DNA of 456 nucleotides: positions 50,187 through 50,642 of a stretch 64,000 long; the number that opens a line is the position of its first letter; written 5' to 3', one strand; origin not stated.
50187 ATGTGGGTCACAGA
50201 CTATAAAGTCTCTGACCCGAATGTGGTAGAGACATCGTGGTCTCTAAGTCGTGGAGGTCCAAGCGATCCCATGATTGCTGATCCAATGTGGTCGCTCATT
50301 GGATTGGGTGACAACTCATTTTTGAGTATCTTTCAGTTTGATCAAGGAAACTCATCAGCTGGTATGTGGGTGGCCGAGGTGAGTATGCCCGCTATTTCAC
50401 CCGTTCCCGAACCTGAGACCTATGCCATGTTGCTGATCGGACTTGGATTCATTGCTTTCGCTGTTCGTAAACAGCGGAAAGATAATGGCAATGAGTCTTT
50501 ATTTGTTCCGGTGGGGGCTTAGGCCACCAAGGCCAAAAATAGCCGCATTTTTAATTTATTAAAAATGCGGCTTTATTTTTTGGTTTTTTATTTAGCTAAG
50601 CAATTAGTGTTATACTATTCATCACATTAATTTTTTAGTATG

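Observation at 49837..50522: PEP-CTERM (exosortase-type) sorting signal on a frameshifted secreted protein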

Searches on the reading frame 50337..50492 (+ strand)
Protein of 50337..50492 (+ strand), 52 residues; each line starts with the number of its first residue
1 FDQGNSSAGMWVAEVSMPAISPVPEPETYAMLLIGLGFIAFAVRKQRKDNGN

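Call 26: search_dna_similar(query=window:50337-50492:+, collection=plasmids, mode=protein, max_evalue=1, max_rows=40)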
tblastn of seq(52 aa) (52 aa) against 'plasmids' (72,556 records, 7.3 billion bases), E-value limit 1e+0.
Records with a match: 7; places in all: 14; records where one place covers at least 80% of the query: 1.
Best place of each record, by identity: <60% 7.
By first word of the organism name: Polymorphobacter 3; Eleftheria 2; Massilia 1; Novosphingobium 1.
By predicted mobility (MOB-suite, as given by PLSDB): non-mobilizable 5; mobilizable 1; conjugative 1.
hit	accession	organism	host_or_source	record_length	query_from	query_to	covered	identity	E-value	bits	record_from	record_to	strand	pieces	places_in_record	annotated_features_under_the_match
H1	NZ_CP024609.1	Massilia violaceinigra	cell culture,Tianshan glacier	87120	2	51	96%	36.5%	7e-1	33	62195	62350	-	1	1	PEP-CTERM sorting domain-containing protein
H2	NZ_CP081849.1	Polymorphobacter megasporae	Megaspora,lichen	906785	15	47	63%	45.5%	6e-3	39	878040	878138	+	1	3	PEPxxWA-CTERM sorting domain-containing protein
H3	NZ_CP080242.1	Polymorphobacter sp. PAMC 29334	Megaspora,lichen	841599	15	47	63%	45.5%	7e-3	39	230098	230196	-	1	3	PEPxxWA-CTERM sorting domain-containing protein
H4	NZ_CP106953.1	Eleftheria terrae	soil sample,soil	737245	19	48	58%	50.0%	3e-2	37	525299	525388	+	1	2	PEP-CTERM sorting domain-containing protein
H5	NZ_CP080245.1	Polymorphobacter sp. PAMC 29334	Megaspora,lichen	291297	20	47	54%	46.4%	2e-1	34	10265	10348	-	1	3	PEPxxWA-CTERM sorting domain-containing protein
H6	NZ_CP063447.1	Novosphingobium sp. ES2-1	mixed culture,activated sludge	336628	19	48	58%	43.3%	3e-2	37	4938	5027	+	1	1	FxDxF family PEP-CTERM protein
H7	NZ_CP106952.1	Eleftheria terrae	soil sample,soil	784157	20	46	52%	44.4%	5e-1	34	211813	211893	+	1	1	PEP-CTERM sorting domain-containing protein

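Call 27: get_annotated_region(hit=H1, flank=20000)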
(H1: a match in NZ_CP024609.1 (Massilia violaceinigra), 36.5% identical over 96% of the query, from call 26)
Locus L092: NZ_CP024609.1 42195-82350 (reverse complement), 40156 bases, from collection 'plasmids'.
description: Massilia violaceinigra strain B2 plasmid unnamed, complete sequence
organism: Massilia violaceinigra (NCBI taxid 2045208)
taxonomy: Bacteria; Pseudomonadota; Betaproteobacteria; Burkholderiales; Oxalobacteraceae; Massilia; Massilia violaceinigra
host: -; source: cell culture,Tianshan glacier; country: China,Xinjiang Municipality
typing (MOB-suite, as given by PLSDB): non-mobilizable
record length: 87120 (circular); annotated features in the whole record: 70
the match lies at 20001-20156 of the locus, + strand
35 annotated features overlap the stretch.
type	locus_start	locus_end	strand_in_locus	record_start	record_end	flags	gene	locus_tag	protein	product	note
CDS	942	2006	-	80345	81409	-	-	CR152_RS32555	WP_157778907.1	site-specific integrase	GO:0015074 - DNA integration [Evidence IEA]; GO:0006310 - DNA recombination [Evidence IEA]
CDS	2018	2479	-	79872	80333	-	-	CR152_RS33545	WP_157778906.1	hypothetical protein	-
CDS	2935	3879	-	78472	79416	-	-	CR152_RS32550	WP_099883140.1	alpha/beta hydrolase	-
CDS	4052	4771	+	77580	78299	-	-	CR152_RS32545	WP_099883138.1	WYL domain-containing protein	-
CDS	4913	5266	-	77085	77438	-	-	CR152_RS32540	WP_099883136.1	hypothetical protein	-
CDS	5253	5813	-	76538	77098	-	-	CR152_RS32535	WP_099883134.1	hypothetical protein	-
CDS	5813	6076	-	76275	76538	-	-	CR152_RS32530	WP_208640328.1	hypothetical protein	-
CDS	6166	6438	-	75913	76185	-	-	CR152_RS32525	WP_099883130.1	hypothetical protein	-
CDS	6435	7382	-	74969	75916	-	-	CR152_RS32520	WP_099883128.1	helix-turn-helix domain-containing protein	-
CDS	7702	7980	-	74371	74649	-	-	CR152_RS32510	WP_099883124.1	hypothetical protein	-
CDS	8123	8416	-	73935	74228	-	-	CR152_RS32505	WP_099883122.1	hypothetical protein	-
CDS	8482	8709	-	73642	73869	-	-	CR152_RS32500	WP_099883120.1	YdaS family helix-turn-helix protein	-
CDS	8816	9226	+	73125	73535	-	-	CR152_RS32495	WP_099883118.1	helix-turn-helix transcriptional regulator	-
CDS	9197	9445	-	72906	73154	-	-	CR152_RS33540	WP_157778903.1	hypothetical protein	-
CDS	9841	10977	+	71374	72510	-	-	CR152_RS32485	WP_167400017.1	DUF4902 domain-containing protein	-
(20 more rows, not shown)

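Call 28: get_annotated_region(hit=H4, flank=20000)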
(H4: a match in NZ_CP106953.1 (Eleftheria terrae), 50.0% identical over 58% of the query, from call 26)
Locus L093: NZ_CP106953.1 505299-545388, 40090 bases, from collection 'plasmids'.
description: Eleftheria terrae strain P9846-PB plasmid unnamed2
organism: Eleftheria terrae (NCBI taxid 1597781)
taxonomy: Bacteria; Pseudomonadota; Betaproteobacteria; Burkholderiales; ; Eleftheria; Eleftheria terrae
host: -; source: soil sample,soil; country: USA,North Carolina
typing (MOB-suite, as given by PLSDB): mobilizable; relaxase MOBP
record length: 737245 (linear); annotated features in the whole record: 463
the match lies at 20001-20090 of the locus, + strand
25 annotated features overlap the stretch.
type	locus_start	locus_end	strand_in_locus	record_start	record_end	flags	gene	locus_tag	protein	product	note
CDS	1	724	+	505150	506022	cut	-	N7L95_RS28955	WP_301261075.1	protein-glutamate O-methyltransferase CheR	GO:0032259 - methylation [Evidence IEA]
CDS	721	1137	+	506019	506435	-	-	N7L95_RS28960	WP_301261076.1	response regulator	GO:0000160 - phosphorelay signal transduction system [Evidence IEA]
CDS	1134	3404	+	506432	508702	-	-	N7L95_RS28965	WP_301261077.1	chemotaxis protein CheA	GO:0006935 - chemotaxis [Evidence IEA]; GO:0007165 - signal transduction [Evidence IEA]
CDS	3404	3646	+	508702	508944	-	-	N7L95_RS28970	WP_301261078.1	hypothetical protein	-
CDS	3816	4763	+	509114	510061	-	-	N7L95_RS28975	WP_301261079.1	methyl-accepting chemotaxis protein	GO:0006935 - chemotaxis [Evidence IEA]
CDS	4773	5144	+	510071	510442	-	-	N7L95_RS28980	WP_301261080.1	response regulator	GO:0000160 - phosphorelay signal transduction system [Evidence IEA]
CDS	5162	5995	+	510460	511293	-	-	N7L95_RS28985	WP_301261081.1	alpha/beta hydrolase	-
CDS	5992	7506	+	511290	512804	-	-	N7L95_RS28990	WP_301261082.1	PAS domain-containing sensor histidine kinase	-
CDS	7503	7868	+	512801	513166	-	-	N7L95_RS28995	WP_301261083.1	response regulator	GO:0000160 - phosphorelay signal transduction system [Evidence IEA]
CDS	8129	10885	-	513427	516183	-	-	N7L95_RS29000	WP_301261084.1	ATP-binding protein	-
CDS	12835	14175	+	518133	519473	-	-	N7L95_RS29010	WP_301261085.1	hypothetical protein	-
CDS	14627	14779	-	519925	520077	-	-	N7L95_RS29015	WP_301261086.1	transposase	-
CDS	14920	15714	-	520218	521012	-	-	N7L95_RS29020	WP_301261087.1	hypothetical protein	-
CDS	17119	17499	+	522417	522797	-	-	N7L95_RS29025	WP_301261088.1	hypothetical protein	-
CDS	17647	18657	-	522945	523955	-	-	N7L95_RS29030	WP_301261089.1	proline racemase family protein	-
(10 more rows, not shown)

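Call 29: get_annotated_region(hit=H2, flank=20000)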
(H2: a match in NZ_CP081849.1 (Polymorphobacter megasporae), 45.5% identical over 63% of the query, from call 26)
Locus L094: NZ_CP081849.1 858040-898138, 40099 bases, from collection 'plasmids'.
description: Polymorphobacter megasporae strain PAMC 29362 plasmid p29362-2, complete sequence
organism: Polymorphobacter megasporae (NCBI taxid 2835787)
taxonomy: Bacteria; Pseudomonadota; Alphaproteobacteria; Sphingomonadales; Sphingosinicellaceae; Polymorphobacter; Polymorphobacter megasporae
host: -; source: Megaspora,lichen; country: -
typing (MOB-suite, as given by PLSDB): non-mobilizable
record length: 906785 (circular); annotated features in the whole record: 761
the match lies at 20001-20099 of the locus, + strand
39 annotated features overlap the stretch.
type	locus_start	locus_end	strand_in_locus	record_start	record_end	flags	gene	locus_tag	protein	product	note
CDS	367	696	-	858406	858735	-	-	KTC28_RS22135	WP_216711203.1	hypothetical protein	-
CDS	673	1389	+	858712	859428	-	-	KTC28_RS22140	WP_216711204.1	glycosyltransferase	-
CDS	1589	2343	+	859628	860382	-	-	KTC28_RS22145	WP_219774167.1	IS5 family transposase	-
CDS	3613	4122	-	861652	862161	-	-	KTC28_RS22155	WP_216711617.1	nucleoside deaminase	-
CDS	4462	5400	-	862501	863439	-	-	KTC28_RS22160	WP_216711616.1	DUF2493 domain-containing protein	-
CDS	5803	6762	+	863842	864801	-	-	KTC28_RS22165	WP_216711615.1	HEPN domain-containing protein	-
CDS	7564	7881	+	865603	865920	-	-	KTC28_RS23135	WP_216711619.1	transposase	GO:0006313 - DNA transposition [Evidence IEA]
CDS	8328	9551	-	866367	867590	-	-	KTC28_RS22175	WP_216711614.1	right-handed parallel beta-helix repeat-containing protein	-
CDS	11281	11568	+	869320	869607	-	-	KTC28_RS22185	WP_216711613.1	hypothetical protein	-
CDS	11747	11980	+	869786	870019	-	-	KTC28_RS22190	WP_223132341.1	DDE-type integrase/transposase/recombinase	GO:0015074 - DNA integration [Evidence IEA]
CDS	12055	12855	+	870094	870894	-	-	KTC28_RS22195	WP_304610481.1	IS5 family transposase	-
CDS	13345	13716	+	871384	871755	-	-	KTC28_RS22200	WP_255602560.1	PAS domain-containing protein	GO:0006355 - regulation of DNA-templated transcription [Evidence IEA]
CDS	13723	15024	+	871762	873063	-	-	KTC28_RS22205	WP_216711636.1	diguanylate cyclase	GO:0009966 - regulation of signal transduction [Evidence IEA]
CDS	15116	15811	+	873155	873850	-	-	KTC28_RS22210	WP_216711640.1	EAL domain-containing protein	-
CDS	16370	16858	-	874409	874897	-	-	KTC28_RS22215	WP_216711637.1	hypothetical protein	-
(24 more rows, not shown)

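Call 33: get_annotated_region(hit=H6, flank=20000)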
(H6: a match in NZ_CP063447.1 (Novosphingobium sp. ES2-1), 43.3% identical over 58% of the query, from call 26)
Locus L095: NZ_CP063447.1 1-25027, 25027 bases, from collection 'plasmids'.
description: Novosphingobium sp. ES2-1 plasmid p2, complete sequence
organism: Novosphingobium sp. ES2-1 (NCBI taxid 2780074)
taxonomy: Bacteria; Pseudomonadota; Alphaproteobacteria; Sphingomonadales; Sphingomonadaceae; Novosphingobium; Novosphingobium sp. ES2-1
host: -; source: mixed culture,activated sludge; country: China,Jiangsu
typing (MOB-suite, as given by PLSDB): conjugative; relaxase MOBF; mating-pair formation MPF_F
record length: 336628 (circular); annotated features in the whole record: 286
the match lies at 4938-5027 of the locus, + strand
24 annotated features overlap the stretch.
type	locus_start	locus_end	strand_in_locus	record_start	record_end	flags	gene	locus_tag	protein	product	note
CDS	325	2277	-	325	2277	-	-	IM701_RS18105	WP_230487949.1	right-handed parallel beta-helix repeat-containing protein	-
CDS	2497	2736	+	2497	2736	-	-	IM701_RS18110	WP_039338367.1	XrtV sorting system accessory protein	-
CDS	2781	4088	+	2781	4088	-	-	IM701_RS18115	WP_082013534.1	ATP-binding protein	-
CDS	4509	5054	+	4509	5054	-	-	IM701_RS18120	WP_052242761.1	FxDxF family PEP-CTERM protein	-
CDS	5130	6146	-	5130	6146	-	-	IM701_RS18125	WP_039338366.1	beta-1,4-glucuronosyltransferase WelK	-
CDS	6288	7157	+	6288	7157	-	-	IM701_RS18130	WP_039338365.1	hypothetical protein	-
CDS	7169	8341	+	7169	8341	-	-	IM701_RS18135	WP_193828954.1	polysaccharide pyruvyl transferase family protein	-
CDS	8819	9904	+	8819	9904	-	-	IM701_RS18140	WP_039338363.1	porin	-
CDS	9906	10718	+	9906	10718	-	-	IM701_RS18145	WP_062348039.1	polysaccharide biosynthesis/export family protein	-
CDS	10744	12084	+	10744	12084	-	-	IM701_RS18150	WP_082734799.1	Wzz/FepE/Etk N-terminal domain-containing protein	-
CDS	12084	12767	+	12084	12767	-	-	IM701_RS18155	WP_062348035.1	CpsD/CapB family tyrosine-protein kinase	-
CDS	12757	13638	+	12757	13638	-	xrtV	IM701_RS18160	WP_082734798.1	exosortase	-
CDS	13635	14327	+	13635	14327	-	-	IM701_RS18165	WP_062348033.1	exosortase C-terminal domain/associated protein EpsI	GO:0008150 - biological_process [Evidence IEA]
CDS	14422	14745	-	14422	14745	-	-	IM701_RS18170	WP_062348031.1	hypothetical protein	-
CDS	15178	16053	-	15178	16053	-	-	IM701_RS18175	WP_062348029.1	metallophosphoesterase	-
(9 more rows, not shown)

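Call 34: get_annotated_region(hit=H7, flank=20000)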
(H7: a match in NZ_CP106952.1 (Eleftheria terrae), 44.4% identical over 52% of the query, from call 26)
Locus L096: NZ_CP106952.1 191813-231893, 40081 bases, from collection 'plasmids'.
description: Eleftheria terrae strain P9846-PB plasmid unnamed1
organism: Eleftheria terrae (NCBI taxid 1597781)
taxonomy: Bacteria; Pseudomonadota; Betaproteobacteria; Burkholderiales; ; Eleftheria; Eleftheria terrae
host: -; source: soil sample,soil; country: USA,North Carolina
typing (MOB-suite, as given by PLSDB): non-mobilizable
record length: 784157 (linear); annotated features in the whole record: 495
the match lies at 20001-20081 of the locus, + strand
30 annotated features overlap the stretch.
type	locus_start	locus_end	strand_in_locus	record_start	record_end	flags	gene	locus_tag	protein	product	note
CDS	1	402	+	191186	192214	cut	-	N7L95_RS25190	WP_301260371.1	aldo/keto reductase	-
CDS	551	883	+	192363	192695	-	-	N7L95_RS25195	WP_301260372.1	metal-sulfur cluster assembly factor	-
CDS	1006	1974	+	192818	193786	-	-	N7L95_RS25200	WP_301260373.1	hypothetical protein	-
CDS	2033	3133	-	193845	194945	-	-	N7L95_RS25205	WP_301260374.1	PEP-CTERM sorting domain-containing protein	-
CDS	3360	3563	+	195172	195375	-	-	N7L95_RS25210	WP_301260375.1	hypothetical protein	-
CDS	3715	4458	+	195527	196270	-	-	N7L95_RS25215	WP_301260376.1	hypothetical protein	-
CDS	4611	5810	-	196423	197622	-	-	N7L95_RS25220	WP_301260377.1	NnrS family protein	-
CDS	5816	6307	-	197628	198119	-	-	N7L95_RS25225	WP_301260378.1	Rrf2 family transcriptional regulator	-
CDS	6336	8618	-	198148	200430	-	-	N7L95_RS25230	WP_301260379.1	nitric-oxide reductase large subunit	-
CDS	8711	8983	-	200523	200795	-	-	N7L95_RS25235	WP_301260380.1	DUF2249 domain-containing protein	-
CDS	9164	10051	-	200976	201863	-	-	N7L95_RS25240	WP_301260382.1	LysR family transcriptional regulator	-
CDS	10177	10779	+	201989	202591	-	-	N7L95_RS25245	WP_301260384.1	short chain dehydrogenase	-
CDS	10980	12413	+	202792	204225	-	-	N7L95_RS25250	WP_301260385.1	D-arabinono-1,4-lactone oxidase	-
CDS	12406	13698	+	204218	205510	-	-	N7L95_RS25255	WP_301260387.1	alanine racemase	-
CDS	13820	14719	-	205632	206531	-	-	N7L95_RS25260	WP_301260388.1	LysR family transcriptional regulator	-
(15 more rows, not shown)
